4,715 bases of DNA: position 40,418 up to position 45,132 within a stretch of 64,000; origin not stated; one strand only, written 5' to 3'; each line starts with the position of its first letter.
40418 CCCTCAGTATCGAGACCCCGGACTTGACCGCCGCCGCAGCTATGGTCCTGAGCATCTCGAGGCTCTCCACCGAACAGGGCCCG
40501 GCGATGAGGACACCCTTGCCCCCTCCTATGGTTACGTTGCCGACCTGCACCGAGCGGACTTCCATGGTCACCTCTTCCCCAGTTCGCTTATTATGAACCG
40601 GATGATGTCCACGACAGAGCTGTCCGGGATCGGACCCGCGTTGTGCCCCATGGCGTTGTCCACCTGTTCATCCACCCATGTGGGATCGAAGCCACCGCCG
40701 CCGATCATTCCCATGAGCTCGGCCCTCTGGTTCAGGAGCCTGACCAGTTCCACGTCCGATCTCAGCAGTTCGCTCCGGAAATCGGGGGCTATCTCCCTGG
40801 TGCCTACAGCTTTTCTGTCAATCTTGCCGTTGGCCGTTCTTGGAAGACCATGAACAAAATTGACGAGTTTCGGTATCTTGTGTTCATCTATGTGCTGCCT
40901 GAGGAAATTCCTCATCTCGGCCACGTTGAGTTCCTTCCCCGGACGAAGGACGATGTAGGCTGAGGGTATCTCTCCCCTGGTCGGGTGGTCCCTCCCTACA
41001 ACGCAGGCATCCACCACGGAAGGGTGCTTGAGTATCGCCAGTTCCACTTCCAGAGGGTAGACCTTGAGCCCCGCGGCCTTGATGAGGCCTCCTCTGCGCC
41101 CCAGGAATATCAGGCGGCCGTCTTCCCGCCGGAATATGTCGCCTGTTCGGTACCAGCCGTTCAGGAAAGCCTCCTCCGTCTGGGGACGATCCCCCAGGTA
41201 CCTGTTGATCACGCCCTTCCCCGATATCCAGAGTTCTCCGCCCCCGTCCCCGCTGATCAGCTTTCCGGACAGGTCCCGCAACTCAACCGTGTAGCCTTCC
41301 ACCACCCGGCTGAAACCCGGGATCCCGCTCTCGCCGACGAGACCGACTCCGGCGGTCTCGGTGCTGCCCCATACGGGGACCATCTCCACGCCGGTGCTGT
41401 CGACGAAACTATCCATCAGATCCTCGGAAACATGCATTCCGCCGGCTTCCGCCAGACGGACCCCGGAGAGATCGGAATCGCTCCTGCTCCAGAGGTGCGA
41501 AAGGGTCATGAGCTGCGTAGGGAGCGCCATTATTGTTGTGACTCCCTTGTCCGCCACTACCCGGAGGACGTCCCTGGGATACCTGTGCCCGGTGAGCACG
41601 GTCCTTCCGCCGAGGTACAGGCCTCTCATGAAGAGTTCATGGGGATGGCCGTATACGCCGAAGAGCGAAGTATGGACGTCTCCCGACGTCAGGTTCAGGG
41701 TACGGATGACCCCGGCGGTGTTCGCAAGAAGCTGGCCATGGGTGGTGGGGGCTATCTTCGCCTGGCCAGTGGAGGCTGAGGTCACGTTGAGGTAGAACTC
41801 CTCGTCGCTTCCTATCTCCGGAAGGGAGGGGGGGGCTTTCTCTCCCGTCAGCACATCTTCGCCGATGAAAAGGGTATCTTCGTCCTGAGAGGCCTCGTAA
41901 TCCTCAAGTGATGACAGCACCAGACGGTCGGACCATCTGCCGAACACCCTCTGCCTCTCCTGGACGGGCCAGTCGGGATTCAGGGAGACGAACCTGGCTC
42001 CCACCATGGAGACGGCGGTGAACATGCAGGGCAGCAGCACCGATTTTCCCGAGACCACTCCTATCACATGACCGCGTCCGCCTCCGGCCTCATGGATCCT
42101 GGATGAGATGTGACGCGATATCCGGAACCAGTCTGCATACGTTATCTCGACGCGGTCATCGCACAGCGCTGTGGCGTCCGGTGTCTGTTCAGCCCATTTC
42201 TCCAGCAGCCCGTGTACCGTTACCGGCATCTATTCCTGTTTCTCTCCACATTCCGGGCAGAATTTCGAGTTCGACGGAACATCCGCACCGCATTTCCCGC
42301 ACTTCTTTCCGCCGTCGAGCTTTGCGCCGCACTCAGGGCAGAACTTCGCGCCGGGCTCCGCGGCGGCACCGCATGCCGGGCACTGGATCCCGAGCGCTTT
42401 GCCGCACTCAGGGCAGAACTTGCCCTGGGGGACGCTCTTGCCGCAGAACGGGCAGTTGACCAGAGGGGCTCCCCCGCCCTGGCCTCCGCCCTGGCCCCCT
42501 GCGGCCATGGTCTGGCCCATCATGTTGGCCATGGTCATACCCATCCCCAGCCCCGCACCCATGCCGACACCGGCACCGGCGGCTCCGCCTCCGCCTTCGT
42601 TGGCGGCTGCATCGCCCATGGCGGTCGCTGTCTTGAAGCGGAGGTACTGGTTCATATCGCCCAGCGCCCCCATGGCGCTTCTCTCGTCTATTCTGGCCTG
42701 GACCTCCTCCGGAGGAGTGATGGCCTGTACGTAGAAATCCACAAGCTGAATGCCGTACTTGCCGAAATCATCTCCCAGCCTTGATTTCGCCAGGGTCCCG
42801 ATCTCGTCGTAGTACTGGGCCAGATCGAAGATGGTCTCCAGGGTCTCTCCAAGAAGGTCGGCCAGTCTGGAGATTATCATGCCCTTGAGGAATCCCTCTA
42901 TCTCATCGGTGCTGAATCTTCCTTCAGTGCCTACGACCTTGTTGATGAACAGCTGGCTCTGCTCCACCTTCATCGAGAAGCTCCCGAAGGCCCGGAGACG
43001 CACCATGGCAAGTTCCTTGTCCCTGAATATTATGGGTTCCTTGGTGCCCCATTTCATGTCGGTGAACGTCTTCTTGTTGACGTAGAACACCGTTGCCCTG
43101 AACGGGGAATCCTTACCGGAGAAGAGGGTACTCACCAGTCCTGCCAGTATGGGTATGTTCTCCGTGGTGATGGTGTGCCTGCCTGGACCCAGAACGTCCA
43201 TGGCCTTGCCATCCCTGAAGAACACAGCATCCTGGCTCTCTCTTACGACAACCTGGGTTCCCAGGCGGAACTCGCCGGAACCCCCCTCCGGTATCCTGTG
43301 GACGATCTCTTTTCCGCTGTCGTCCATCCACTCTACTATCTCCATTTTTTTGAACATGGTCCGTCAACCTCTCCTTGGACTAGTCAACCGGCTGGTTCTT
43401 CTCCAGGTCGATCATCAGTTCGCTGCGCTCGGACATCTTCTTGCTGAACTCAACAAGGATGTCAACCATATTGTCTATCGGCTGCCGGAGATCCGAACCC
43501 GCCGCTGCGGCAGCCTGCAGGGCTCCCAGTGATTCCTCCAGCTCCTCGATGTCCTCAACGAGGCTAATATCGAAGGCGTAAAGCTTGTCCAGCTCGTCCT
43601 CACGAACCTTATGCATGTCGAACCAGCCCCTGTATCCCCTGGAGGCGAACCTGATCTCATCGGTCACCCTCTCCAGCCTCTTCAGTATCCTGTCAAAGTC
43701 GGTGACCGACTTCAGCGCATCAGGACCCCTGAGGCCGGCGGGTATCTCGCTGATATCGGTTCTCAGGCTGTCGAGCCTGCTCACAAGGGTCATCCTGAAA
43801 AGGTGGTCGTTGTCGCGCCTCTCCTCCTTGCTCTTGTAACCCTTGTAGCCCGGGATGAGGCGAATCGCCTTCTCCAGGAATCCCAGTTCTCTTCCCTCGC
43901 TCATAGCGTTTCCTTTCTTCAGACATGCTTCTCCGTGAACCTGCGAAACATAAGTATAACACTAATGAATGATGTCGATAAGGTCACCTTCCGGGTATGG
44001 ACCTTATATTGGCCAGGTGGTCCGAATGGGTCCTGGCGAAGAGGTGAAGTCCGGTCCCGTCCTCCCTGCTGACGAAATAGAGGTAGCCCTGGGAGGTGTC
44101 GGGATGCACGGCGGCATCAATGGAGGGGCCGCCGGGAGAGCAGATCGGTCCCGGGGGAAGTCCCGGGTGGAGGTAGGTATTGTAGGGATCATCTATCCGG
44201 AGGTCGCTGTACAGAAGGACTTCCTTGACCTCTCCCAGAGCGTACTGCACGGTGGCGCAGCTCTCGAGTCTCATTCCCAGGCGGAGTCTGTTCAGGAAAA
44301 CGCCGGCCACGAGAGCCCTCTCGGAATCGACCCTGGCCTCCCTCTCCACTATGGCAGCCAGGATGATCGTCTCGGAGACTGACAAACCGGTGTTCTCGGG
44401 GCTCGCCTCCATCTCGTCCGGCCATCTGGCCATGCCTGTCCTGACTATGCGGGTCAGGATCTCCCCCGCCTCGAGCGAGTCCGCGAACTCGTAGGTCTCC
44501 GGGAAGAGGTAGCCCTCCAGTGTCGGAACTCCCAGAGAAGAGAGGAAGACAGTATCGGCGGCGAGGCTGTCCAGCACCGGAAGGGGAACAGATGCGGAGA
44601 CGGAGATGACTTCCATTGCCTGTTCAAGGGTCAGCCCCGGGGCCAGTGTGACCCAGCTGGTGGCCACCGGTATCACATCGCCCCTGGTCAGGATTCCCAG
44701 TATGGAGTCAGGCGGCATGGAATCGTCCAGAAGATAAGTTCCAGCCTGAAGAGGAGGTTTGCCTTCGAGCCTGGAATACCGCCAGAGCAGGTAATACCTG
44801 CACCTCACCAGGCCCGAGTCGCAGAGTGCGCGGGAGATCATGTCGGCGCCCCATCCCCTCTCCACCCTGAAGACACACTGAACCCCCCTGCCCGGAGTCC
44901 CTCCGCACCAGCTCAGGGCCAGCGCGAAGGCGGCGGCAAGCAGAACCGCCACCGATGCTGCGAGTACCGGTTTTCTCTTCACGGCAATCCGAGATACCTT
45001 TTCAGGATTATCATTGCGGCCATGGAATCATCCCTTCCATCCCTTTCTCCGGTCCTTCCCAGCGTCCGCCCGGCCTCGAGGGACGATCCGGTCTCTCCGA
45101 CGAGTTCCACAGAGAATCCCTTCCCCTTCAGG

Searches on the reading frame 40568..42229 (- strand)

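Call 51: search_protein_families(library=pfam, proteins=[window:40568-42229:-], max_evalue=0.01)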
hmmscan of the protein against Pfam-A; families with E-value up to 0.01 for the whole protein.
window:40568-42229:- (553 aa): 4 families
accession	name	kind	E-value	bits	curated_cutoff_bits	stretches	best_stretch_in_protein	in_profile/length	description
PF00501.34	AMP-binding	-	2.2e-40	139.1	29.9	1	9-345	1-384/384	AMP-binding enzyme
PF13193.12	AMP-binding_C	-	8.5e-20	71.9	24.5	1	394-469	1-76/76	AMP-binding enzyme C-terminal domain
PF01817.26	CM_2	-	0.00056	20.5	27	1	485-549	2-74/80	Chorismate mutase type II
PF23562.2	AMP-binding_C_3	-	0.0087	16.9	20.8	0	385-419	7-42/124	AMP-binding enzyme C-terminal domain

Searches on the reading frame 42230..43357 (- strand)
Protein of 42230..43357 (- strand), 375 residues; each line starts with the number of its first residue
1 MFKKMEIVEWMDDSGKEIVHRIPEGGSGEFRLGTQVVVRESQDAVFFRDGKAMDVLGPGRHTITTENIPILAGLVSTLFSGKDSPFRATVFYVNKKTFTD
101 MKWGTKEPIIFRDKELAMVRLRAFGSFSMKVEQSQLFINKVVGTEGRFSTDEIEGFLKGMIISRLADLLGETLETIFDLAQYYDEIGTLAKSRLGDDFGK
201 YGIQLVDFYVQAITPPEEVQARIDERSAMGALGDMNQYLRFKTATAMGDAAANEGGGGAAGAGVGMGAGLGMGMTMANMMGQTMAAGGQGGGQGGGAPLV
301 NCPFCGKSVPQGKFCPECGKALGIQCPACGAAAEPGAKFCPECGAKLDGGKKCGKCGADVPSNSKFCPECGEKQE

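Call 51: search_protein_families(library=pfam, proteins=[window:42230-43357:-], max_evalue=0.01)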
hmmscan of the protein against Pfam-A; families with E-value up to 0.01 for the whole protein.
window:42230-43357:- (375 aa): 10 families
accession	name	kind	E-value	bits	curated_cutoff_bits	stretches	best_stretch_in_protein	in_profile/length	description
PF13421.11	Band_7_1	-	1.4e-60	204.9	24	1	28-230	9-210/211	SPFH domain-Band 7 family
PF12773.13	DZR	-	3.3e-20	72.4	27.3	2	326-371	1-45/45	Double zinc ribbon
PF13240.11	Zn_Ribbon_1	-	6.1e-15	54.9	25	2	326-347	2-23/23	zinc-ribbon domain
PF13248.11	Zn_ribbon_3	-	2e-13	49.7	27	2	324-347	3-26/26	zinc-ribbon domain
PF01145.31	Band_7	-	3.8e-13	50.3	23.6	1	37-231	2-163/176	SPFH domain / Band 7 family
PF17032.10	Zn_ribbon_15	-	4.4e-07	31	28.9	1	350-371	52-73/73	zinc-ribbon family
PF24463.1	DUF7577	-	3.8e-06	26.8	28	1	323-347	2-26/27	Domain of unknown function (DUF7577)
PF18912.6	DZR_2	-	4.4e-06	26.9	27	1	325-370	9-55/56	Double zinc ribbon domain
PF24460.1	DUF7575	-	3.5e-05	23.5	28.5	1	323-348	3-28/28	Domain of unknown function (DUF7575)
PF07191.17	Zn_ribbon_6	-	0.00026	21.4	25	0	300-332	17-48/67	Double zinc ribbon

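Call 52: search_protein_families(library=ncbifam, proteins=[window:42230-43357:-], max_evalue=0.01)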
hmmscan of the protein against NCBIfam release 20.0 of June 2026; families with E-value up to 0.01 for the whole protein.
window:42230-43357:- (375 aa): 3 families
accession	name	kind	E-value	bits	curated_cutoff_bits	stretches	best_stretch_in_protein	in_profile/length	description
NF011149.0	PRK14559.1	equivalog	0.0018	17.1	374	1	324-372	2-49/642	serine/threonine phosphatase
TIGR01933.1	hflK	equivalog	0.0052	16.2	159.4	0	198-241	128-171/261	FtsH protease activity modulator HflK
NF049953.1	ribbon_DG_selen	exception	0.0069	16.3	130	0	325-346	149-170/172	zinc ribbon-containing (seleno)protein DG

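Call 62: find_encoding_contigs(protein=window:42230-43357:-, flank=6000, max_places=4)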
Protein window:42230-43357:- (375 aa): 2 contigs read that carry it; 1 place shown.
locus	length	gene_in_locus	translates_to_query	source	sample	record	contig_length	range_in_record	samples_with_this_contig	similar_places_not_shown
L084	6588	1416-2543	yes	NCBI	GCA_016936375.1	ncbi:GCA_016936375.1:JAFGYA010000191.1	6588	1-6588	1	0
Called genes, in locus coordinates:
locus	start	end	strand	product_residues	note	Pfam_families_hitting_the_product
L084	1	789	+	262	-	PF02618:YceG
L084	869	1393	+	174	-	-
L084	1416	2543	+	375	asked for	PF13421:Band_7_1, PF01145:Band_7, PF17032:Zn_ribbon_15 (faint), PF12773:DZR, PF12773:DZR, PF13240:Zn_Ribbon_1 (weak), PF13248:Zn_ribbon_3, PF13240:Zn_Ribbon_1 (weak), +2 more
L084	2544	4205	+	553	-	PF00501:AMP-binding, PF13193:AMP-binding_C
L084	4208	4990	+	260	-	PF00793:DAHP_synth_1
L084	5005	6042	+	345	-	PF00365:PFK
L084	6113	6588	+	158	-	PF00044:Gp_dh_N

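Call 70: search_protein_families(library=padloc, proteins=[window:42230-43357:-], max_evalue=0.01)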
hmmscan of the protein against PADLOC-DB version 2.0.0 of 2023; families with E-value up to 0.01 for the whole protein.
window:42230-43357:- (375 aa): 0 families

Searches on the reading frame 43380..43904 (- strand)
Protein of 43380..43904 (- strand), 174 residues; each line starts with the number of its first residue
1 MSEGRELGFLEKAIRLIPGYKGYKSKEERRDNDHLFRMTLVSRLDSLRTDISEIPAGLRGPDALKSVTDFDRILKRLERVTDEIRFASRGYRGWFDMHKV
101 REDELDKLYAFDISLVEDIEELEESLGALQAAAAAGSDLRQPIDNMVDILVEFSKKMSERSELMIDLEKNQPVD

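Call 51: search_protein_families(library=pfam, proteins=[window:43380-43904:-], max_evalue=0.01)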
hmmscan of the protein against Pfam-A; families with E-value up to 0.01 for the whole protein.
window:43380-43904:- (174 aa): 1 family
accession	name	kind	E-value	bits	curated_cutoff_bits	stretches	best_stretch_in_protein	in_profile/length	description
PF16326.10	ABC_tran_CTD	-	0.0014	19.2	32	0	115-164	13-61/69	ABC transporter C-terminal domain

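Call 52: search_protein_families(library=ncbifam, proteins=[window:43380-43904:-], max_evalue=0.01)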
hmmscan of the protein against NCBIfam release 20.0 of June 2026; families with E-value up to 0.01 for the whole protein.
window:43380-43904:- (174 aa): 1 family
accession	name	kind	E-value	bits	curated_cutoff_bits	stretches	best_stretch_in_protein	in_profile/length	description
NF047596.1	LIMLP_15305_fam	equivalog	1.2e-12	48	210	1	18-164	26-173/175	LIMLP_15305 family protein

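Call 69: search_solved_structures(query=A5, max_evalue=10)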
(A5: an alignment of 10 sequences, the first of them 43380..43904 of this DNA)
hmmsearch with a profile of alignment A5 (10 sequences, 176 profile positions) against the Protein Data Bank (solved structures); distinct sequences matched with E-value up to 10: 14.
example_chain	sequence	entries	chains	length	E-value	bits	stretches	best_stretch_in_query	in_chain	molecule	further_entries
7tbi_M1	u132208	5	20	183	0.001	22.1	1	110-171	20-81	Nsp1 | NUP62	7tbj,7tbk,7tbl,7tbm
5cws_C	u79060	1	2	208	0.0018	21.3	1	110-171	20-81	Nucleoporin NSP1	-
4ckg_A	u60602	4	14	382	0.14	15.1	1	83-175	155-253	ARF-GAP WITH COILED-COIL, ANK REPEAT AND PH DOMAIN-CONTAINING PROTEIN 1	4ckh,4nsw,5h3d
2lem_A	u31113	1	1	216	0.33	13.9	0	79-174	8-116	Apolipoprotein A-I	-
2gts_A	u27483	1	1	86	0.41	13.6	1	113-168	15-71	hypothetical protein HP0062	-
6gbq_A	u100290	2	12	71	0.42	13.6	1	107-166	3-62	Polymerase cofactor VP35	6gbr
3fx7_A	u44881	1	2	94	0.54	13.2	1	113-168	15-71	Putative uncharacterized protein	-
8qae_A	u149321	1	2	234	0.59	13.1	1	115-166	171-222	sc-apCC-6-SLLA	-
7tbi_X1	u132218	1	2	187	0.63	13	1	113-169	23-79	Nsp1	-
4hrv_A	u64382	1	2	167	0.82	12.6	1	96-142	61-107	Putative lipoprotein GNA1162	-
1sjj_A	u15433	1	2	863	1.5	11.8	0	58-161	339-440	actinin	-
8a3k_UNK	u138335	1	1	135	1.9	11.4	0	48-158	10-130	sc-apCC-4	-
6egc_A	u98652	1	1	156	4.3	10.3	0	121-174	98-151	SC_2L4HC2_23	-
1quu_A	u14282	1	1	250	4.6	10.2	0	111-170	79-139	HUMAN SKELETAL MUSCLE ALPHA-ACTININ 2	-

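Call 70: search_protein_families(library=padloc, proteins=[window:43380-43904:-], max_evalue=0.01)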
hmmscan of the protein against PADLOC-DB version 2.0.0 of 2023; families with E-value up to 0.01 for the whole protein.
window:43380-43904:- (174 aa): 1 family
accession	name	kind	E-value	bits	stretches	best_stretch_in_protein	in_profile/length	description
PDLC00456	JetA1|JetA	-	0.00097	15.9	1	63-143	272-353/482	DUF5716 domain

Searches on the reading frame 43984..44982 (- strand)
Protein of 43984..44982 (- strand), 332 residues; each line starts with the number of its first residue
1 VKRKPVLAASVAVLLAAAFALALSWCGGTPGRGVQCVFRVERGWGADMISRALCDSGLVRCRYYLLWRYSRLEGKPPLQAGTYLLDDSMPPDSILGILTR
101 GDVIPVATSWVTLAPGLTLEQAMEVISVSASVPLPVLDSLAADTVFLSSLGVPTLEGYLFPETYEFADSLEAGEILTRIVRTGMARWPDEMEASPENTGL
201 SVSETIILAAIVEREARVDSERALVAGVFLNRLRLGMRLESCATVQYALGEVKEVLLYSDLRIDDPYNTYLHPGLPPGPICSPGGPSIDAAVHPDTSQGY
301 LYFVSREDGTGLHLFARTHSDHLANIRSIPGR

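Call 51: search_protein_families(library=pfam, proteins=[window:43984-44982:-], max_evalue=0.01)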
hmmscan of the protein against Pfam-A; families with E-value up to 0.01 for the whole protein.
window:43984-44982:- (332 aa): 1 family
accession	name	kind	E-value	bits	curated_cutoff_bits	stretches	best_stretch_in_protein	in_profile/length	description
PF02618.21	YceG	-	4.4e-73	246.6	32.4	1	38-327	1-274/275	YceG-like family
